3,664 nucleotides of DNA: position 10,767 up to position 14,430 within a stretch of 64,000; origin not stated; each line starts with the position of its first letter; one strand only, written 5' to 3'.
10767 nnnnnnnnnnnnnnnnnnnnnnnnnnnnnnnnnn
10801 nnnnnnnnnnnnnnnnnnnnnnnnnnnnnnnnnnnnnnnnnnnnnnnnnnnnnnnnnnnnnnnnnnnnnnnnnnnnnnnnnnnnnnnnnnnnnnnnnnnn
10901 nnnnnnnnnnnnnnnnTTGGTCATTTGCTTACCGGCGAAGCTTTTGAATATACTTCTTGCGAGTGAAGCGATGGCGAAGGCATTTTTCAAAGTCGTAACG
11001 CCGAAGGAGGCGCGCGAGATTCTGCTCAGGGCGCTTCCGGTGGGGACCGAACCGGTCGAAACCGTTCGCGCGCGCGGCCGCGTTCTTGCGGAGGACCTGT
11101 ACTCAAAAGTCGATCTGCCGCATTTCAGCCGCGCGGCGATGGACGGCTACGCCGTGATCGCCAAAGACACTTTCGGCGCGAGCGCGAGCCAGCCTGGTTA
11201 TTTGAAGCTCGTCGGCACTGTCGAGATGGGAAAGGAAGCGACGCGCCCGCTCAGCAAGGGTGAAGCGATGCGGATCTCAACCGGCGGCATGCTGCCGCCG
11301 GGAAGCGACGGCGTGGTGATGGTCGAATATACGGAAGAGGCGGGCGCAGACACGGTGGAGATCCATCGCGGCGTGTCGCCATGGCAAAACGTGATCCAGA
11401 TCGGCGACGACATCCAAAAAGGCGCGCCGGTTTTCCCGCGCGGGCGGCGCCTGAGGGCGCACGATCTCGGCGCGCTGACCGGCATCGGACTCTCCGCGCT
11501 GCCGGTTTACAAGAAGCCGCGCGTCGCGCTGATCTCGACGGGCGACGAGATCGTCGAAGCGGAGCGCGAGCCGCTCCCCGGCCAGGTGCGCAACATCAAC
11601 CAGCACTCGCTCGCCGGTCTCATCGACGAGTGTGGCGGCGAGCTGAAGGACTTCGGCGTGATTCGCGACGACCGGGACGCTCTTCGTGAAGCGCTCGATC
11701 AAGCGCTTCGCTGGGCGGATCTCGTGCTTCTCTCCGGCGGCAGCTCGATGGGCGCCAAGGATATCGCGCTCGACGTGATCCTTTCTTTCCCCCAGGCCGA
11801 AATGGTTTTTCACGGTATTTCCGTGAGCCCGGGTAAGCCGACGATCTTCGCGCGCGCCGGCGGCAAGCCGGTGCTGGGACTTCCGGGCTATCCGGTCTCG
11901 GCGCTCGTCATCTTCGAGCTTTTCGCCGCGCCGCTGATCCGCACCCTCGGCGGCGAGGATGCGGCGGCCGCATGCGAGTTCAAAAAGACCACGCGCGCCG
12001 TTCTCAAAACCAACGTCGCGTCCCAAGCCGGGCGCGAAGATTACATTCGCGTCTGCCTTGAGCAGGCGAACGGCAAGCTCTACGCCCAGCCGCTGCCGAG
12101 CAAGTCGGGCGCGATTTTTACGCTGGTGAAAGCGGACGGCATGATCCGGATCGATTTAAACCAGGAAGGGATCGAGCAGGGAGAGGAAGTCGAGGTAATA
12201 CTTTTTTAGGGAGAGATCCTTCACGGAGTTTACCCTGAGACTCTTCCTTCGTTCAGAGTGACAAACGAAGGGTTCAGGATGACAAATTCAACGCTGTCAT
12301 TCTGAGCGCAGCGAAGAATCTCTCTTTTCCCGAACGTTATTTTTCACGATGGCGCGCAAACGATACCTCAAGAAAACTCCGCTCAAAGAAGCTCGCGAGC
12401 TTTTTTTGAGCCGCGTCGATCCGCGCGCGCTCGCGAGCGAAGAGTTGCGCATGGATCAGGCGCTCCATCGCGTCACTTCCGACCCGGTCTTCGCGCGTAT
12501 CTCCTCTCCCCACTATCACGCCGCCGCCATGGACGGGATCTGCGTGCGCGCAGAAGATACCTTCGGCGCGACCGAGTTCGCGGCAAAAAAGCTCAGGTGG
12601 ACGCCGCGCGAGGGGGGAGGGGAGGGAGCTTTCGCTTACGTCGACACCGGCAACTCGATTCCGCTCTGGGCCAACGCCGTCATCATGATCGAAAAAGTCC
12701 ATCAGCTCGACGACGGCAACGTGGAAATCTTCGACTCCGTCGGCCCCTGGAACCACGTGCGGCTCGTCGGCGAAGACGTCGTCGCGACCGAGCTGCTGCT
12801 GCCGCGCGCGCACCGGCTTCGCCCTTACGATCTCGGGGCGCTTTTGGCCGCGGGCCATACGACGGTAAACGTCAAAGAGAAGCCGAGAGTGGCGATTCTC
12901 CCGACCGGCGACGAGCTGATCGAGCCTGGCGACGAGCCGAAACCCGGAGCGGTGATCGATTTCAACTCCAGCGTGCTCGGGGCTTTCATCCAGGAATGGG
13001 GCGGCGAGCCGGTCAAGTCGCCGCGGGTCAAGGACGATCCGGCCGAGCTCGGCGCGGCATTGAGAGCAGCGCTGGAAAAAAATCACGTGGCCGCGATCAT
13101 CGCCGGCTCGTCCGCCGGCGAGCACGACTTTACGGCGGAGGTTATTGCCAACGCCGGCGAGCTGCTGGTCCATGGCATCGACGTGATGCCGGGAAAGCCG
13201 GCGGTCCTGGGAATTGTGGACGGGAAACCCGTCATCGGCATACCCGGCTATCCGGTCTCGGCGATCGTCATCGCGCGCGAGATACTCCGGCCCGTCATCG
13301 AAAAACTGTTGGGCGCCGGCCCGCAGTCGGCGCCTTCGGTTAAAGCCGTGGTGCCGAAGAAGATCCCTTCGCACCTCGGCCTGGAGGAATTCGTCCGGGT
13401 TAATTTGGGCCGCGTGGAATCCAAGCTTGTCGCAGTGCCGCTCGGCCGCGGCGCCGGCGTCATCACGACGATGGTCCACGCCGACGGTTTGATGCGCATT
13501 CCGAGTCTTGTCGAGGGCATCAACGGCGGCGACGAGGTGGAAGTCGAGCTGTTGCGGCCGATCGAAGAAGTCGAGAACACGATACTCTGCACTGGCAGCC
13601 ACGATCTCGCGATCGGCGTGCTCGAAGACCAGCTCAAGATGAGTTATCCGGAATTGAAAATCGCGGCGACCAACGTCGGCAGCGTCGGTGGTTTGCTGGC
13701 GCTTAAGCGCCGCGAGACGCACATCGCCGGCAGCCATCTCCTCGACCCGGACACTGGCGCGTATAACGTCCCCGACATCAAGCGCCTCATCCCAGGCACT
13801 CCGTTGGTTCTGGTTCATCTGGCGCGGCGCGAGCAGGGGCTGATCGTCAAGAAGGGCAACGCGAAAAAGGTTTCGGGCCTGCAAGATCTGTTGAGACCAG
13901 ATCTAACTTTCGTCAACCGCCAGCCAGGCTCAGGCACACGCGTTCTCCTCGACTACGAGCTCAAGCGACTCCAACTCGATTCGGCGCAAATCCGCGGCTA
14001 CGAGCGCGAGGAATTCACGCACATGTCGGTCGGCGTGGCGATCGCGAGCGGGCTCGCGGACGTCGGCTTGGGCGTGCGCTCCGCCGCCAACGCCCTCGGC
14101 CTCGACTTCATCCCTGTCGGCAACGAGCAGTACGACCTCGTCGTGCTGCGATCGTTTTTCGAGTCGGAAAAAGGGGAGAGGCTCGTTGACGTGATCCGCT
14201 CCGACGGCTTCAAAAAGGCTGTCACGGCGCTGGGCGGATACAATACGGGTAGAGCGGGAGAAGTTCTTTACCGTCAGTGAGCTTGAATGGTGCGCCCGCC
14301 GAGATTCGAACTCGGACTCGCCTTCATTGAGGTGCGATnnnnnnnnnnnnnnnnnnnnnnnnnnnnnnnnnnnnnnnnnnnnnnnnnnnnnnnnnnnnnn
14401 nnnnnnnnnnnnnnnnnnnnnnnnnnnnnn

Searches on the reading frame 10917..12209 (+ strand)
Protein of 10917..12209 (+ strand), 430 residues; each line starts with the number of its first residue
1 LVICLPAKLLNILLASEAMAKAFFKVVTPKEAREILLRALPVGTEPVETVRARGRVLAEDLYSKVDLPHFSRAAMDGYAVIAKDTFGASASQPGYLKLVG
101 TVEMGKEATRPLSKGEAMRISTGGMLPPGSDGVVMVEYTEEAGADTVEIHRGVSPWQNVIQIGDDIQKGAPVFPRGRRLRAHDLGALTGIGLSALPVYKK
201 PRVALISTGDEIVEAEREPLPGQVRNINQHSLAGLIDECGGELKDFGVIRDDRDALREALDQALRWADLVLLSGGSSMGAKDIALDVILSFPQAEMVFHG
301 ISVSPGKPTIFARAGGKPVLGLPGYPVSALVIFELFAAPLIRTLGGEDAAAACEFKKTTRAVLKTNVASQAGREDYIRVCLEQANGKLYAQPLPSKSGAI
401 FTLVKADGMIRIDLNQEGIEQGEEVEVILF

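Call 8: search_protein_families(library=pfam, proteins=[window:10917-12209:+], max_evalue=0.01)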
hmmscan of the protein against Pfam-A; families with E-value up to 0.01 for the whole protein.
window:10917-12209:+ (430 aa): 3 families
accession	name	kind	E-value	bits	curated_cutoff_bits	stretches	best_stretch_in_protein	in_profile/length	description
PF03453.22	MoeA_N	-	1.6e-46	158.3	30.8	1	28-191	2-160/160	MoeA N-terminal region (domain I and II)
PF00994.29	MoCF_biosynth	-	1.5e-29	103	26.6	1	204-342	1-143/144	Probable molybdopterin binding domain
PF03454.20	MoeA_C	-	3.1e-20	72.6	22.1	1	360-430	1-72/72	MoeA C-terminal region (domain IV)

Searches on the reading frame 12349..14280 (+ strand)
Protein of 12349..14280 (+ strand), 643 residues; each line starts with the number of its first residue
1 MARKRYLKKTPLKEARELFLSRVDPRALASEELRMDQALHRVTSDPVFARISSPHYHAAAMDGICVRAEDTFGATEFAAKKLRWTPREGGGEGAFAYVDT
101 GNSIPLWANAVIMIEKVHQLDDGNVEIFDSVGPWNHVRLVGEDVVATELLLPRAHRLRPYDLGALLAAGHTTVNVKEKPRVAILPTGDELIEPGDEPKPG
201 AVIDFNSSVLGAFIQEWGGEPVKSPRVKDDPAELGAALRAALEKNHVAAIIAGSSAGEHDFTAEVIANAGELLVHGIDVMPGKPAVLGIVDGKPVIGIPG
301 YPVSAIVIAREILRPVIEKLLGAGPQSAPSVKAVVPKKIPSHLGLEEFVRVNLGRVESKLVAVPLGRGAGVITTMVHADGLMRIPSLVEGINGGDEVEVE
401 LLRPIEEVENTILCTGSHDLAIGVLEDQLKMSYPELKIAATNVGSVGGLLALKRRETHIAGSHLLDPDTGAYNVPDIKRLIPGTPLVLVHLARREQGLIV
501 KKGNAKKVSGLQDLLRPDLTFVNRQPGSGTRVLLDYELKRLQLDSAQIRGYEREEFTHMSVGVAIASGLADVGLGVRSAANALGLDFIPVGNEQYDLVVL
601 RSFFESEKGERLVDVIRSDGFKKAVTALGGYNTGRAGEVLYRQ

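Call 7: search_protein_families(library=pfam, proteins=[window:12349-14280:+], max_evalue=0.01)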
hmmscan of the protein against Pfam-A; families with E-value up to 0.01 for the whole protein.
window:12349-14280:+ (643 aa): 5 families
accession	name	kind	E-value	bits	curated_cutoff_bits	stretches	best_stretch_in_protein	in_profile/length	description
PF12727.12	PBP_like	-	1.2e-74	250.1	27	1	428-617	3-193/193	PBP superfamily domain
PF03453.22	MoeA_N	-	1.4e-32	113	30.8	1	11-169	2-160/160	MoeA N-terminal region (domain I and II)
PF00994.29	MoCF_biosynth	-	1.2e-22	80.6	26.6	1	182-318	1-143/144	Probable molybdopterin binding domain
PF03454.20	MoeA_C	-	1.7e-14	54.2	22.1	1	332-402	1-72/72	MoeA C-terminal region (domain IV)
PF13531.11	SBP_bac_11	-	2.8e-05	24.5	25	1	489-619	74-215/227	Bacterial extracellular solute-binding protein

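Call 10: find_related_loci(query=window:12349-14280:+, collection=genome_contigs, flank=10000)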
Query window:12349-14280:+ (643 aa) in genome_contigs; peptide patterns used: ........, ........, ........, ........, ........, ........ (x = any residue, [..] = any of these).
600 stretches matched a pattern (row limit reached: there are more); 545 encode a relative of the query (tblastn E <= 1e-3); the best 80 are kept; 80 distinct loci.
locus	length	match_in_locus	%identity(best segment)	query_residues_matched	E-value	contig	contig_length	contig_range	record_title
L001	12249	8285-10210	83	1-643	0e+0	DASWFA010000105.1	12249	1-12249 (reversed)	MAG TPA_asm: Candidatus Binatia bacterium isolate SMAG_U2777 k141_442319, whole genome shotgun sequence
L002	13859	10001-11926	83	1-643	0e+0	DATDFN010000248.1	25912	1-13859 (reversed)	MAG TPA_asm: Candidatus Binatia bacterium isolate SMAG_U227 k141_616167, whole genome shotgun sequence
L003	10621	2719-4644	83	1-643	0e+0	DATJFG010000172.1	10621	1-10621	MAG TPA_asm: Verrucomicrobiia bacterium isolate SMAG_U15454 k141_6305246, whole genome shotgun sequence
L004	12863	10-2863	81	1-643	0e+0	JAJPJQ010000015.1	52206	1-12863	MAG: Proteobacteria bacterium isolate Centralia_MAG_52 k107_28093224, whole genome shotgun sequence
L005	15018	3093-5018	81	1-643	0e+0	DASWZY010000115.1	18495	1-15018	MAG TPA_asm: Candidatus Binatia bacterium isolate SMAG_U3751 k141_1870116, whole genome shotgun sequence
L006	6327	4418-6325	81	1-637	0e+0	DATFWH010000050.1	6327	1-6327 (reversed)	MAG TPA_asm: Candidatus Binatia bacterium isolate SMAG_U9485 k141_1505639, whole genome shotgun sequence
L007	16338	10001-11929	78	1-643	0e+0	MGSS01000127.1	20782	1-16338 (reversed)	MAG: Deltaproteobacteria bacterium RIFCSPLOWO2_12_FULL_60_19 rifcsplowo2_12_scaffold_6560, whole genome shotgun sequence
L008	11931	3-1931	80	1-643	0e+0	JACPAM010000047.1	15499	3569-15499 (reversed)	MAG: Deltaproteobacteria bacterium isolate NC_groundwater_231_Ag_S-0.2um_58_12 S5_GD2017_2_S2_scaffold_6712, whole genom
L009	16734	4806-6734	76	1-643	0e+0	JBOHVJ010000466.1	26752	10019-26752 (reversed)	MAG: Candidatus Binatia bacterium isolate M3-S_metawrap_bin.153 k127_3159462, whole genome shotgun sequence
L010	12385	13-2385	74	1-643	0e+0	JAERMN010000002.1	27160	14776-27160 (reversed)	MAG: Deltaproteobacteria bacterium isolate CoA_1_bin.89 scaffold_345, whole genome shotgun sequence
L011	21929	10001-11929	74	1-643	0e+0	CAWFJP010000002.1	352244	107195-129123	MAG: uncultured delta proteobacterium isolate MFD02242.bin.2.64 genome assembly, contig: contig_1206, whole genome shotg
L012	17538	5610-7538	73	1-643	0e+0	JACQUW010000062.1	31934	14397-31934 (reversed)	MAG: Deltaproteobacteria bacterium isolate NC_groundwater_1447_Ag_S-0.65um_55_23 S_p65_S5_coassembly_k141_674005, whole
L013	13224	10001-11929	74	1-643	0e+0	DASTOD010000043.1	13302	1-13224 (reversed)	MAG TPA_asm: Candidatus Binatia bacterium isolate SMAG_U2161 k141_1829776, whole genome shotgun sequence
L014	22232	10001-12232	73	1-643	0e+0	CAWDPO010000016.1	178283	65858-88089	MAG: uncultured delta proteobacterium isolate MFD04850.bin.2.104 genome assembly, contig: contig_26785, whole genome sho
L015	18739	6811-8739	74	1-643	0e+0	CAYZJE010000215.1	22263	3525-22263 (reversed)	MAG TPA_asm: uncultured Syntrophobacter sp. isolate binchicken_co165_277 genome assembly, contig: k141_2689562, whole ge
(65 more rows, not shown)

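Call 16: find_encoding_contigs(protein=window:12349-14280:+, flank=10000, max_places=10)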
Protein window:12349-14280:+ (643 aa): 1 contig read that carries it; 1 place shown.
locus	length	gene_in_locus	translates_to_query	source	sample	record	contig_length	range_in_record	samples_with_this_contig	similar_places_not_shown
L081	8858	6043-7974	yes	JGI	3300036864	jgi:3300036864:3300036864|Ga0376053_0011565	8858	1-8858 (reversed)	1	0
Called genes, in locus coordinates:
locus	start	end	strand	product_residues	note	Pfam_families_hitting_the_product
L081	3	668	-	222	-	?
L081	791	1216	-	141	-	PF00903:Glyoxalase, PF22677:Ble-like_N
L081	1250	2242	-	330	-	PF01547:SBP_bac_1, PF13531:SBP_bac_11, PF13416:SBP_bac_8, PF13343:SBP_bac_6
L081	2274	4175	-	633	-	PF02730:AFOR_N, PF01314:AFOR_C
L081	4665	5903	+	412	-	PF03453:MoeA_N, PF00994:MoCF_biosynth, PF03454:MoeA_C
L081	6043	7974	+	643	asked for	PF03453:MoeA_N, PF00994:MoCF_biosynth, PF03454:MoeA_C, PF12727:PBP_like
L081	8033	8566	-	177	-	PF19502:DUF6036 (weak)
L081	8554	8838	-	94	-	-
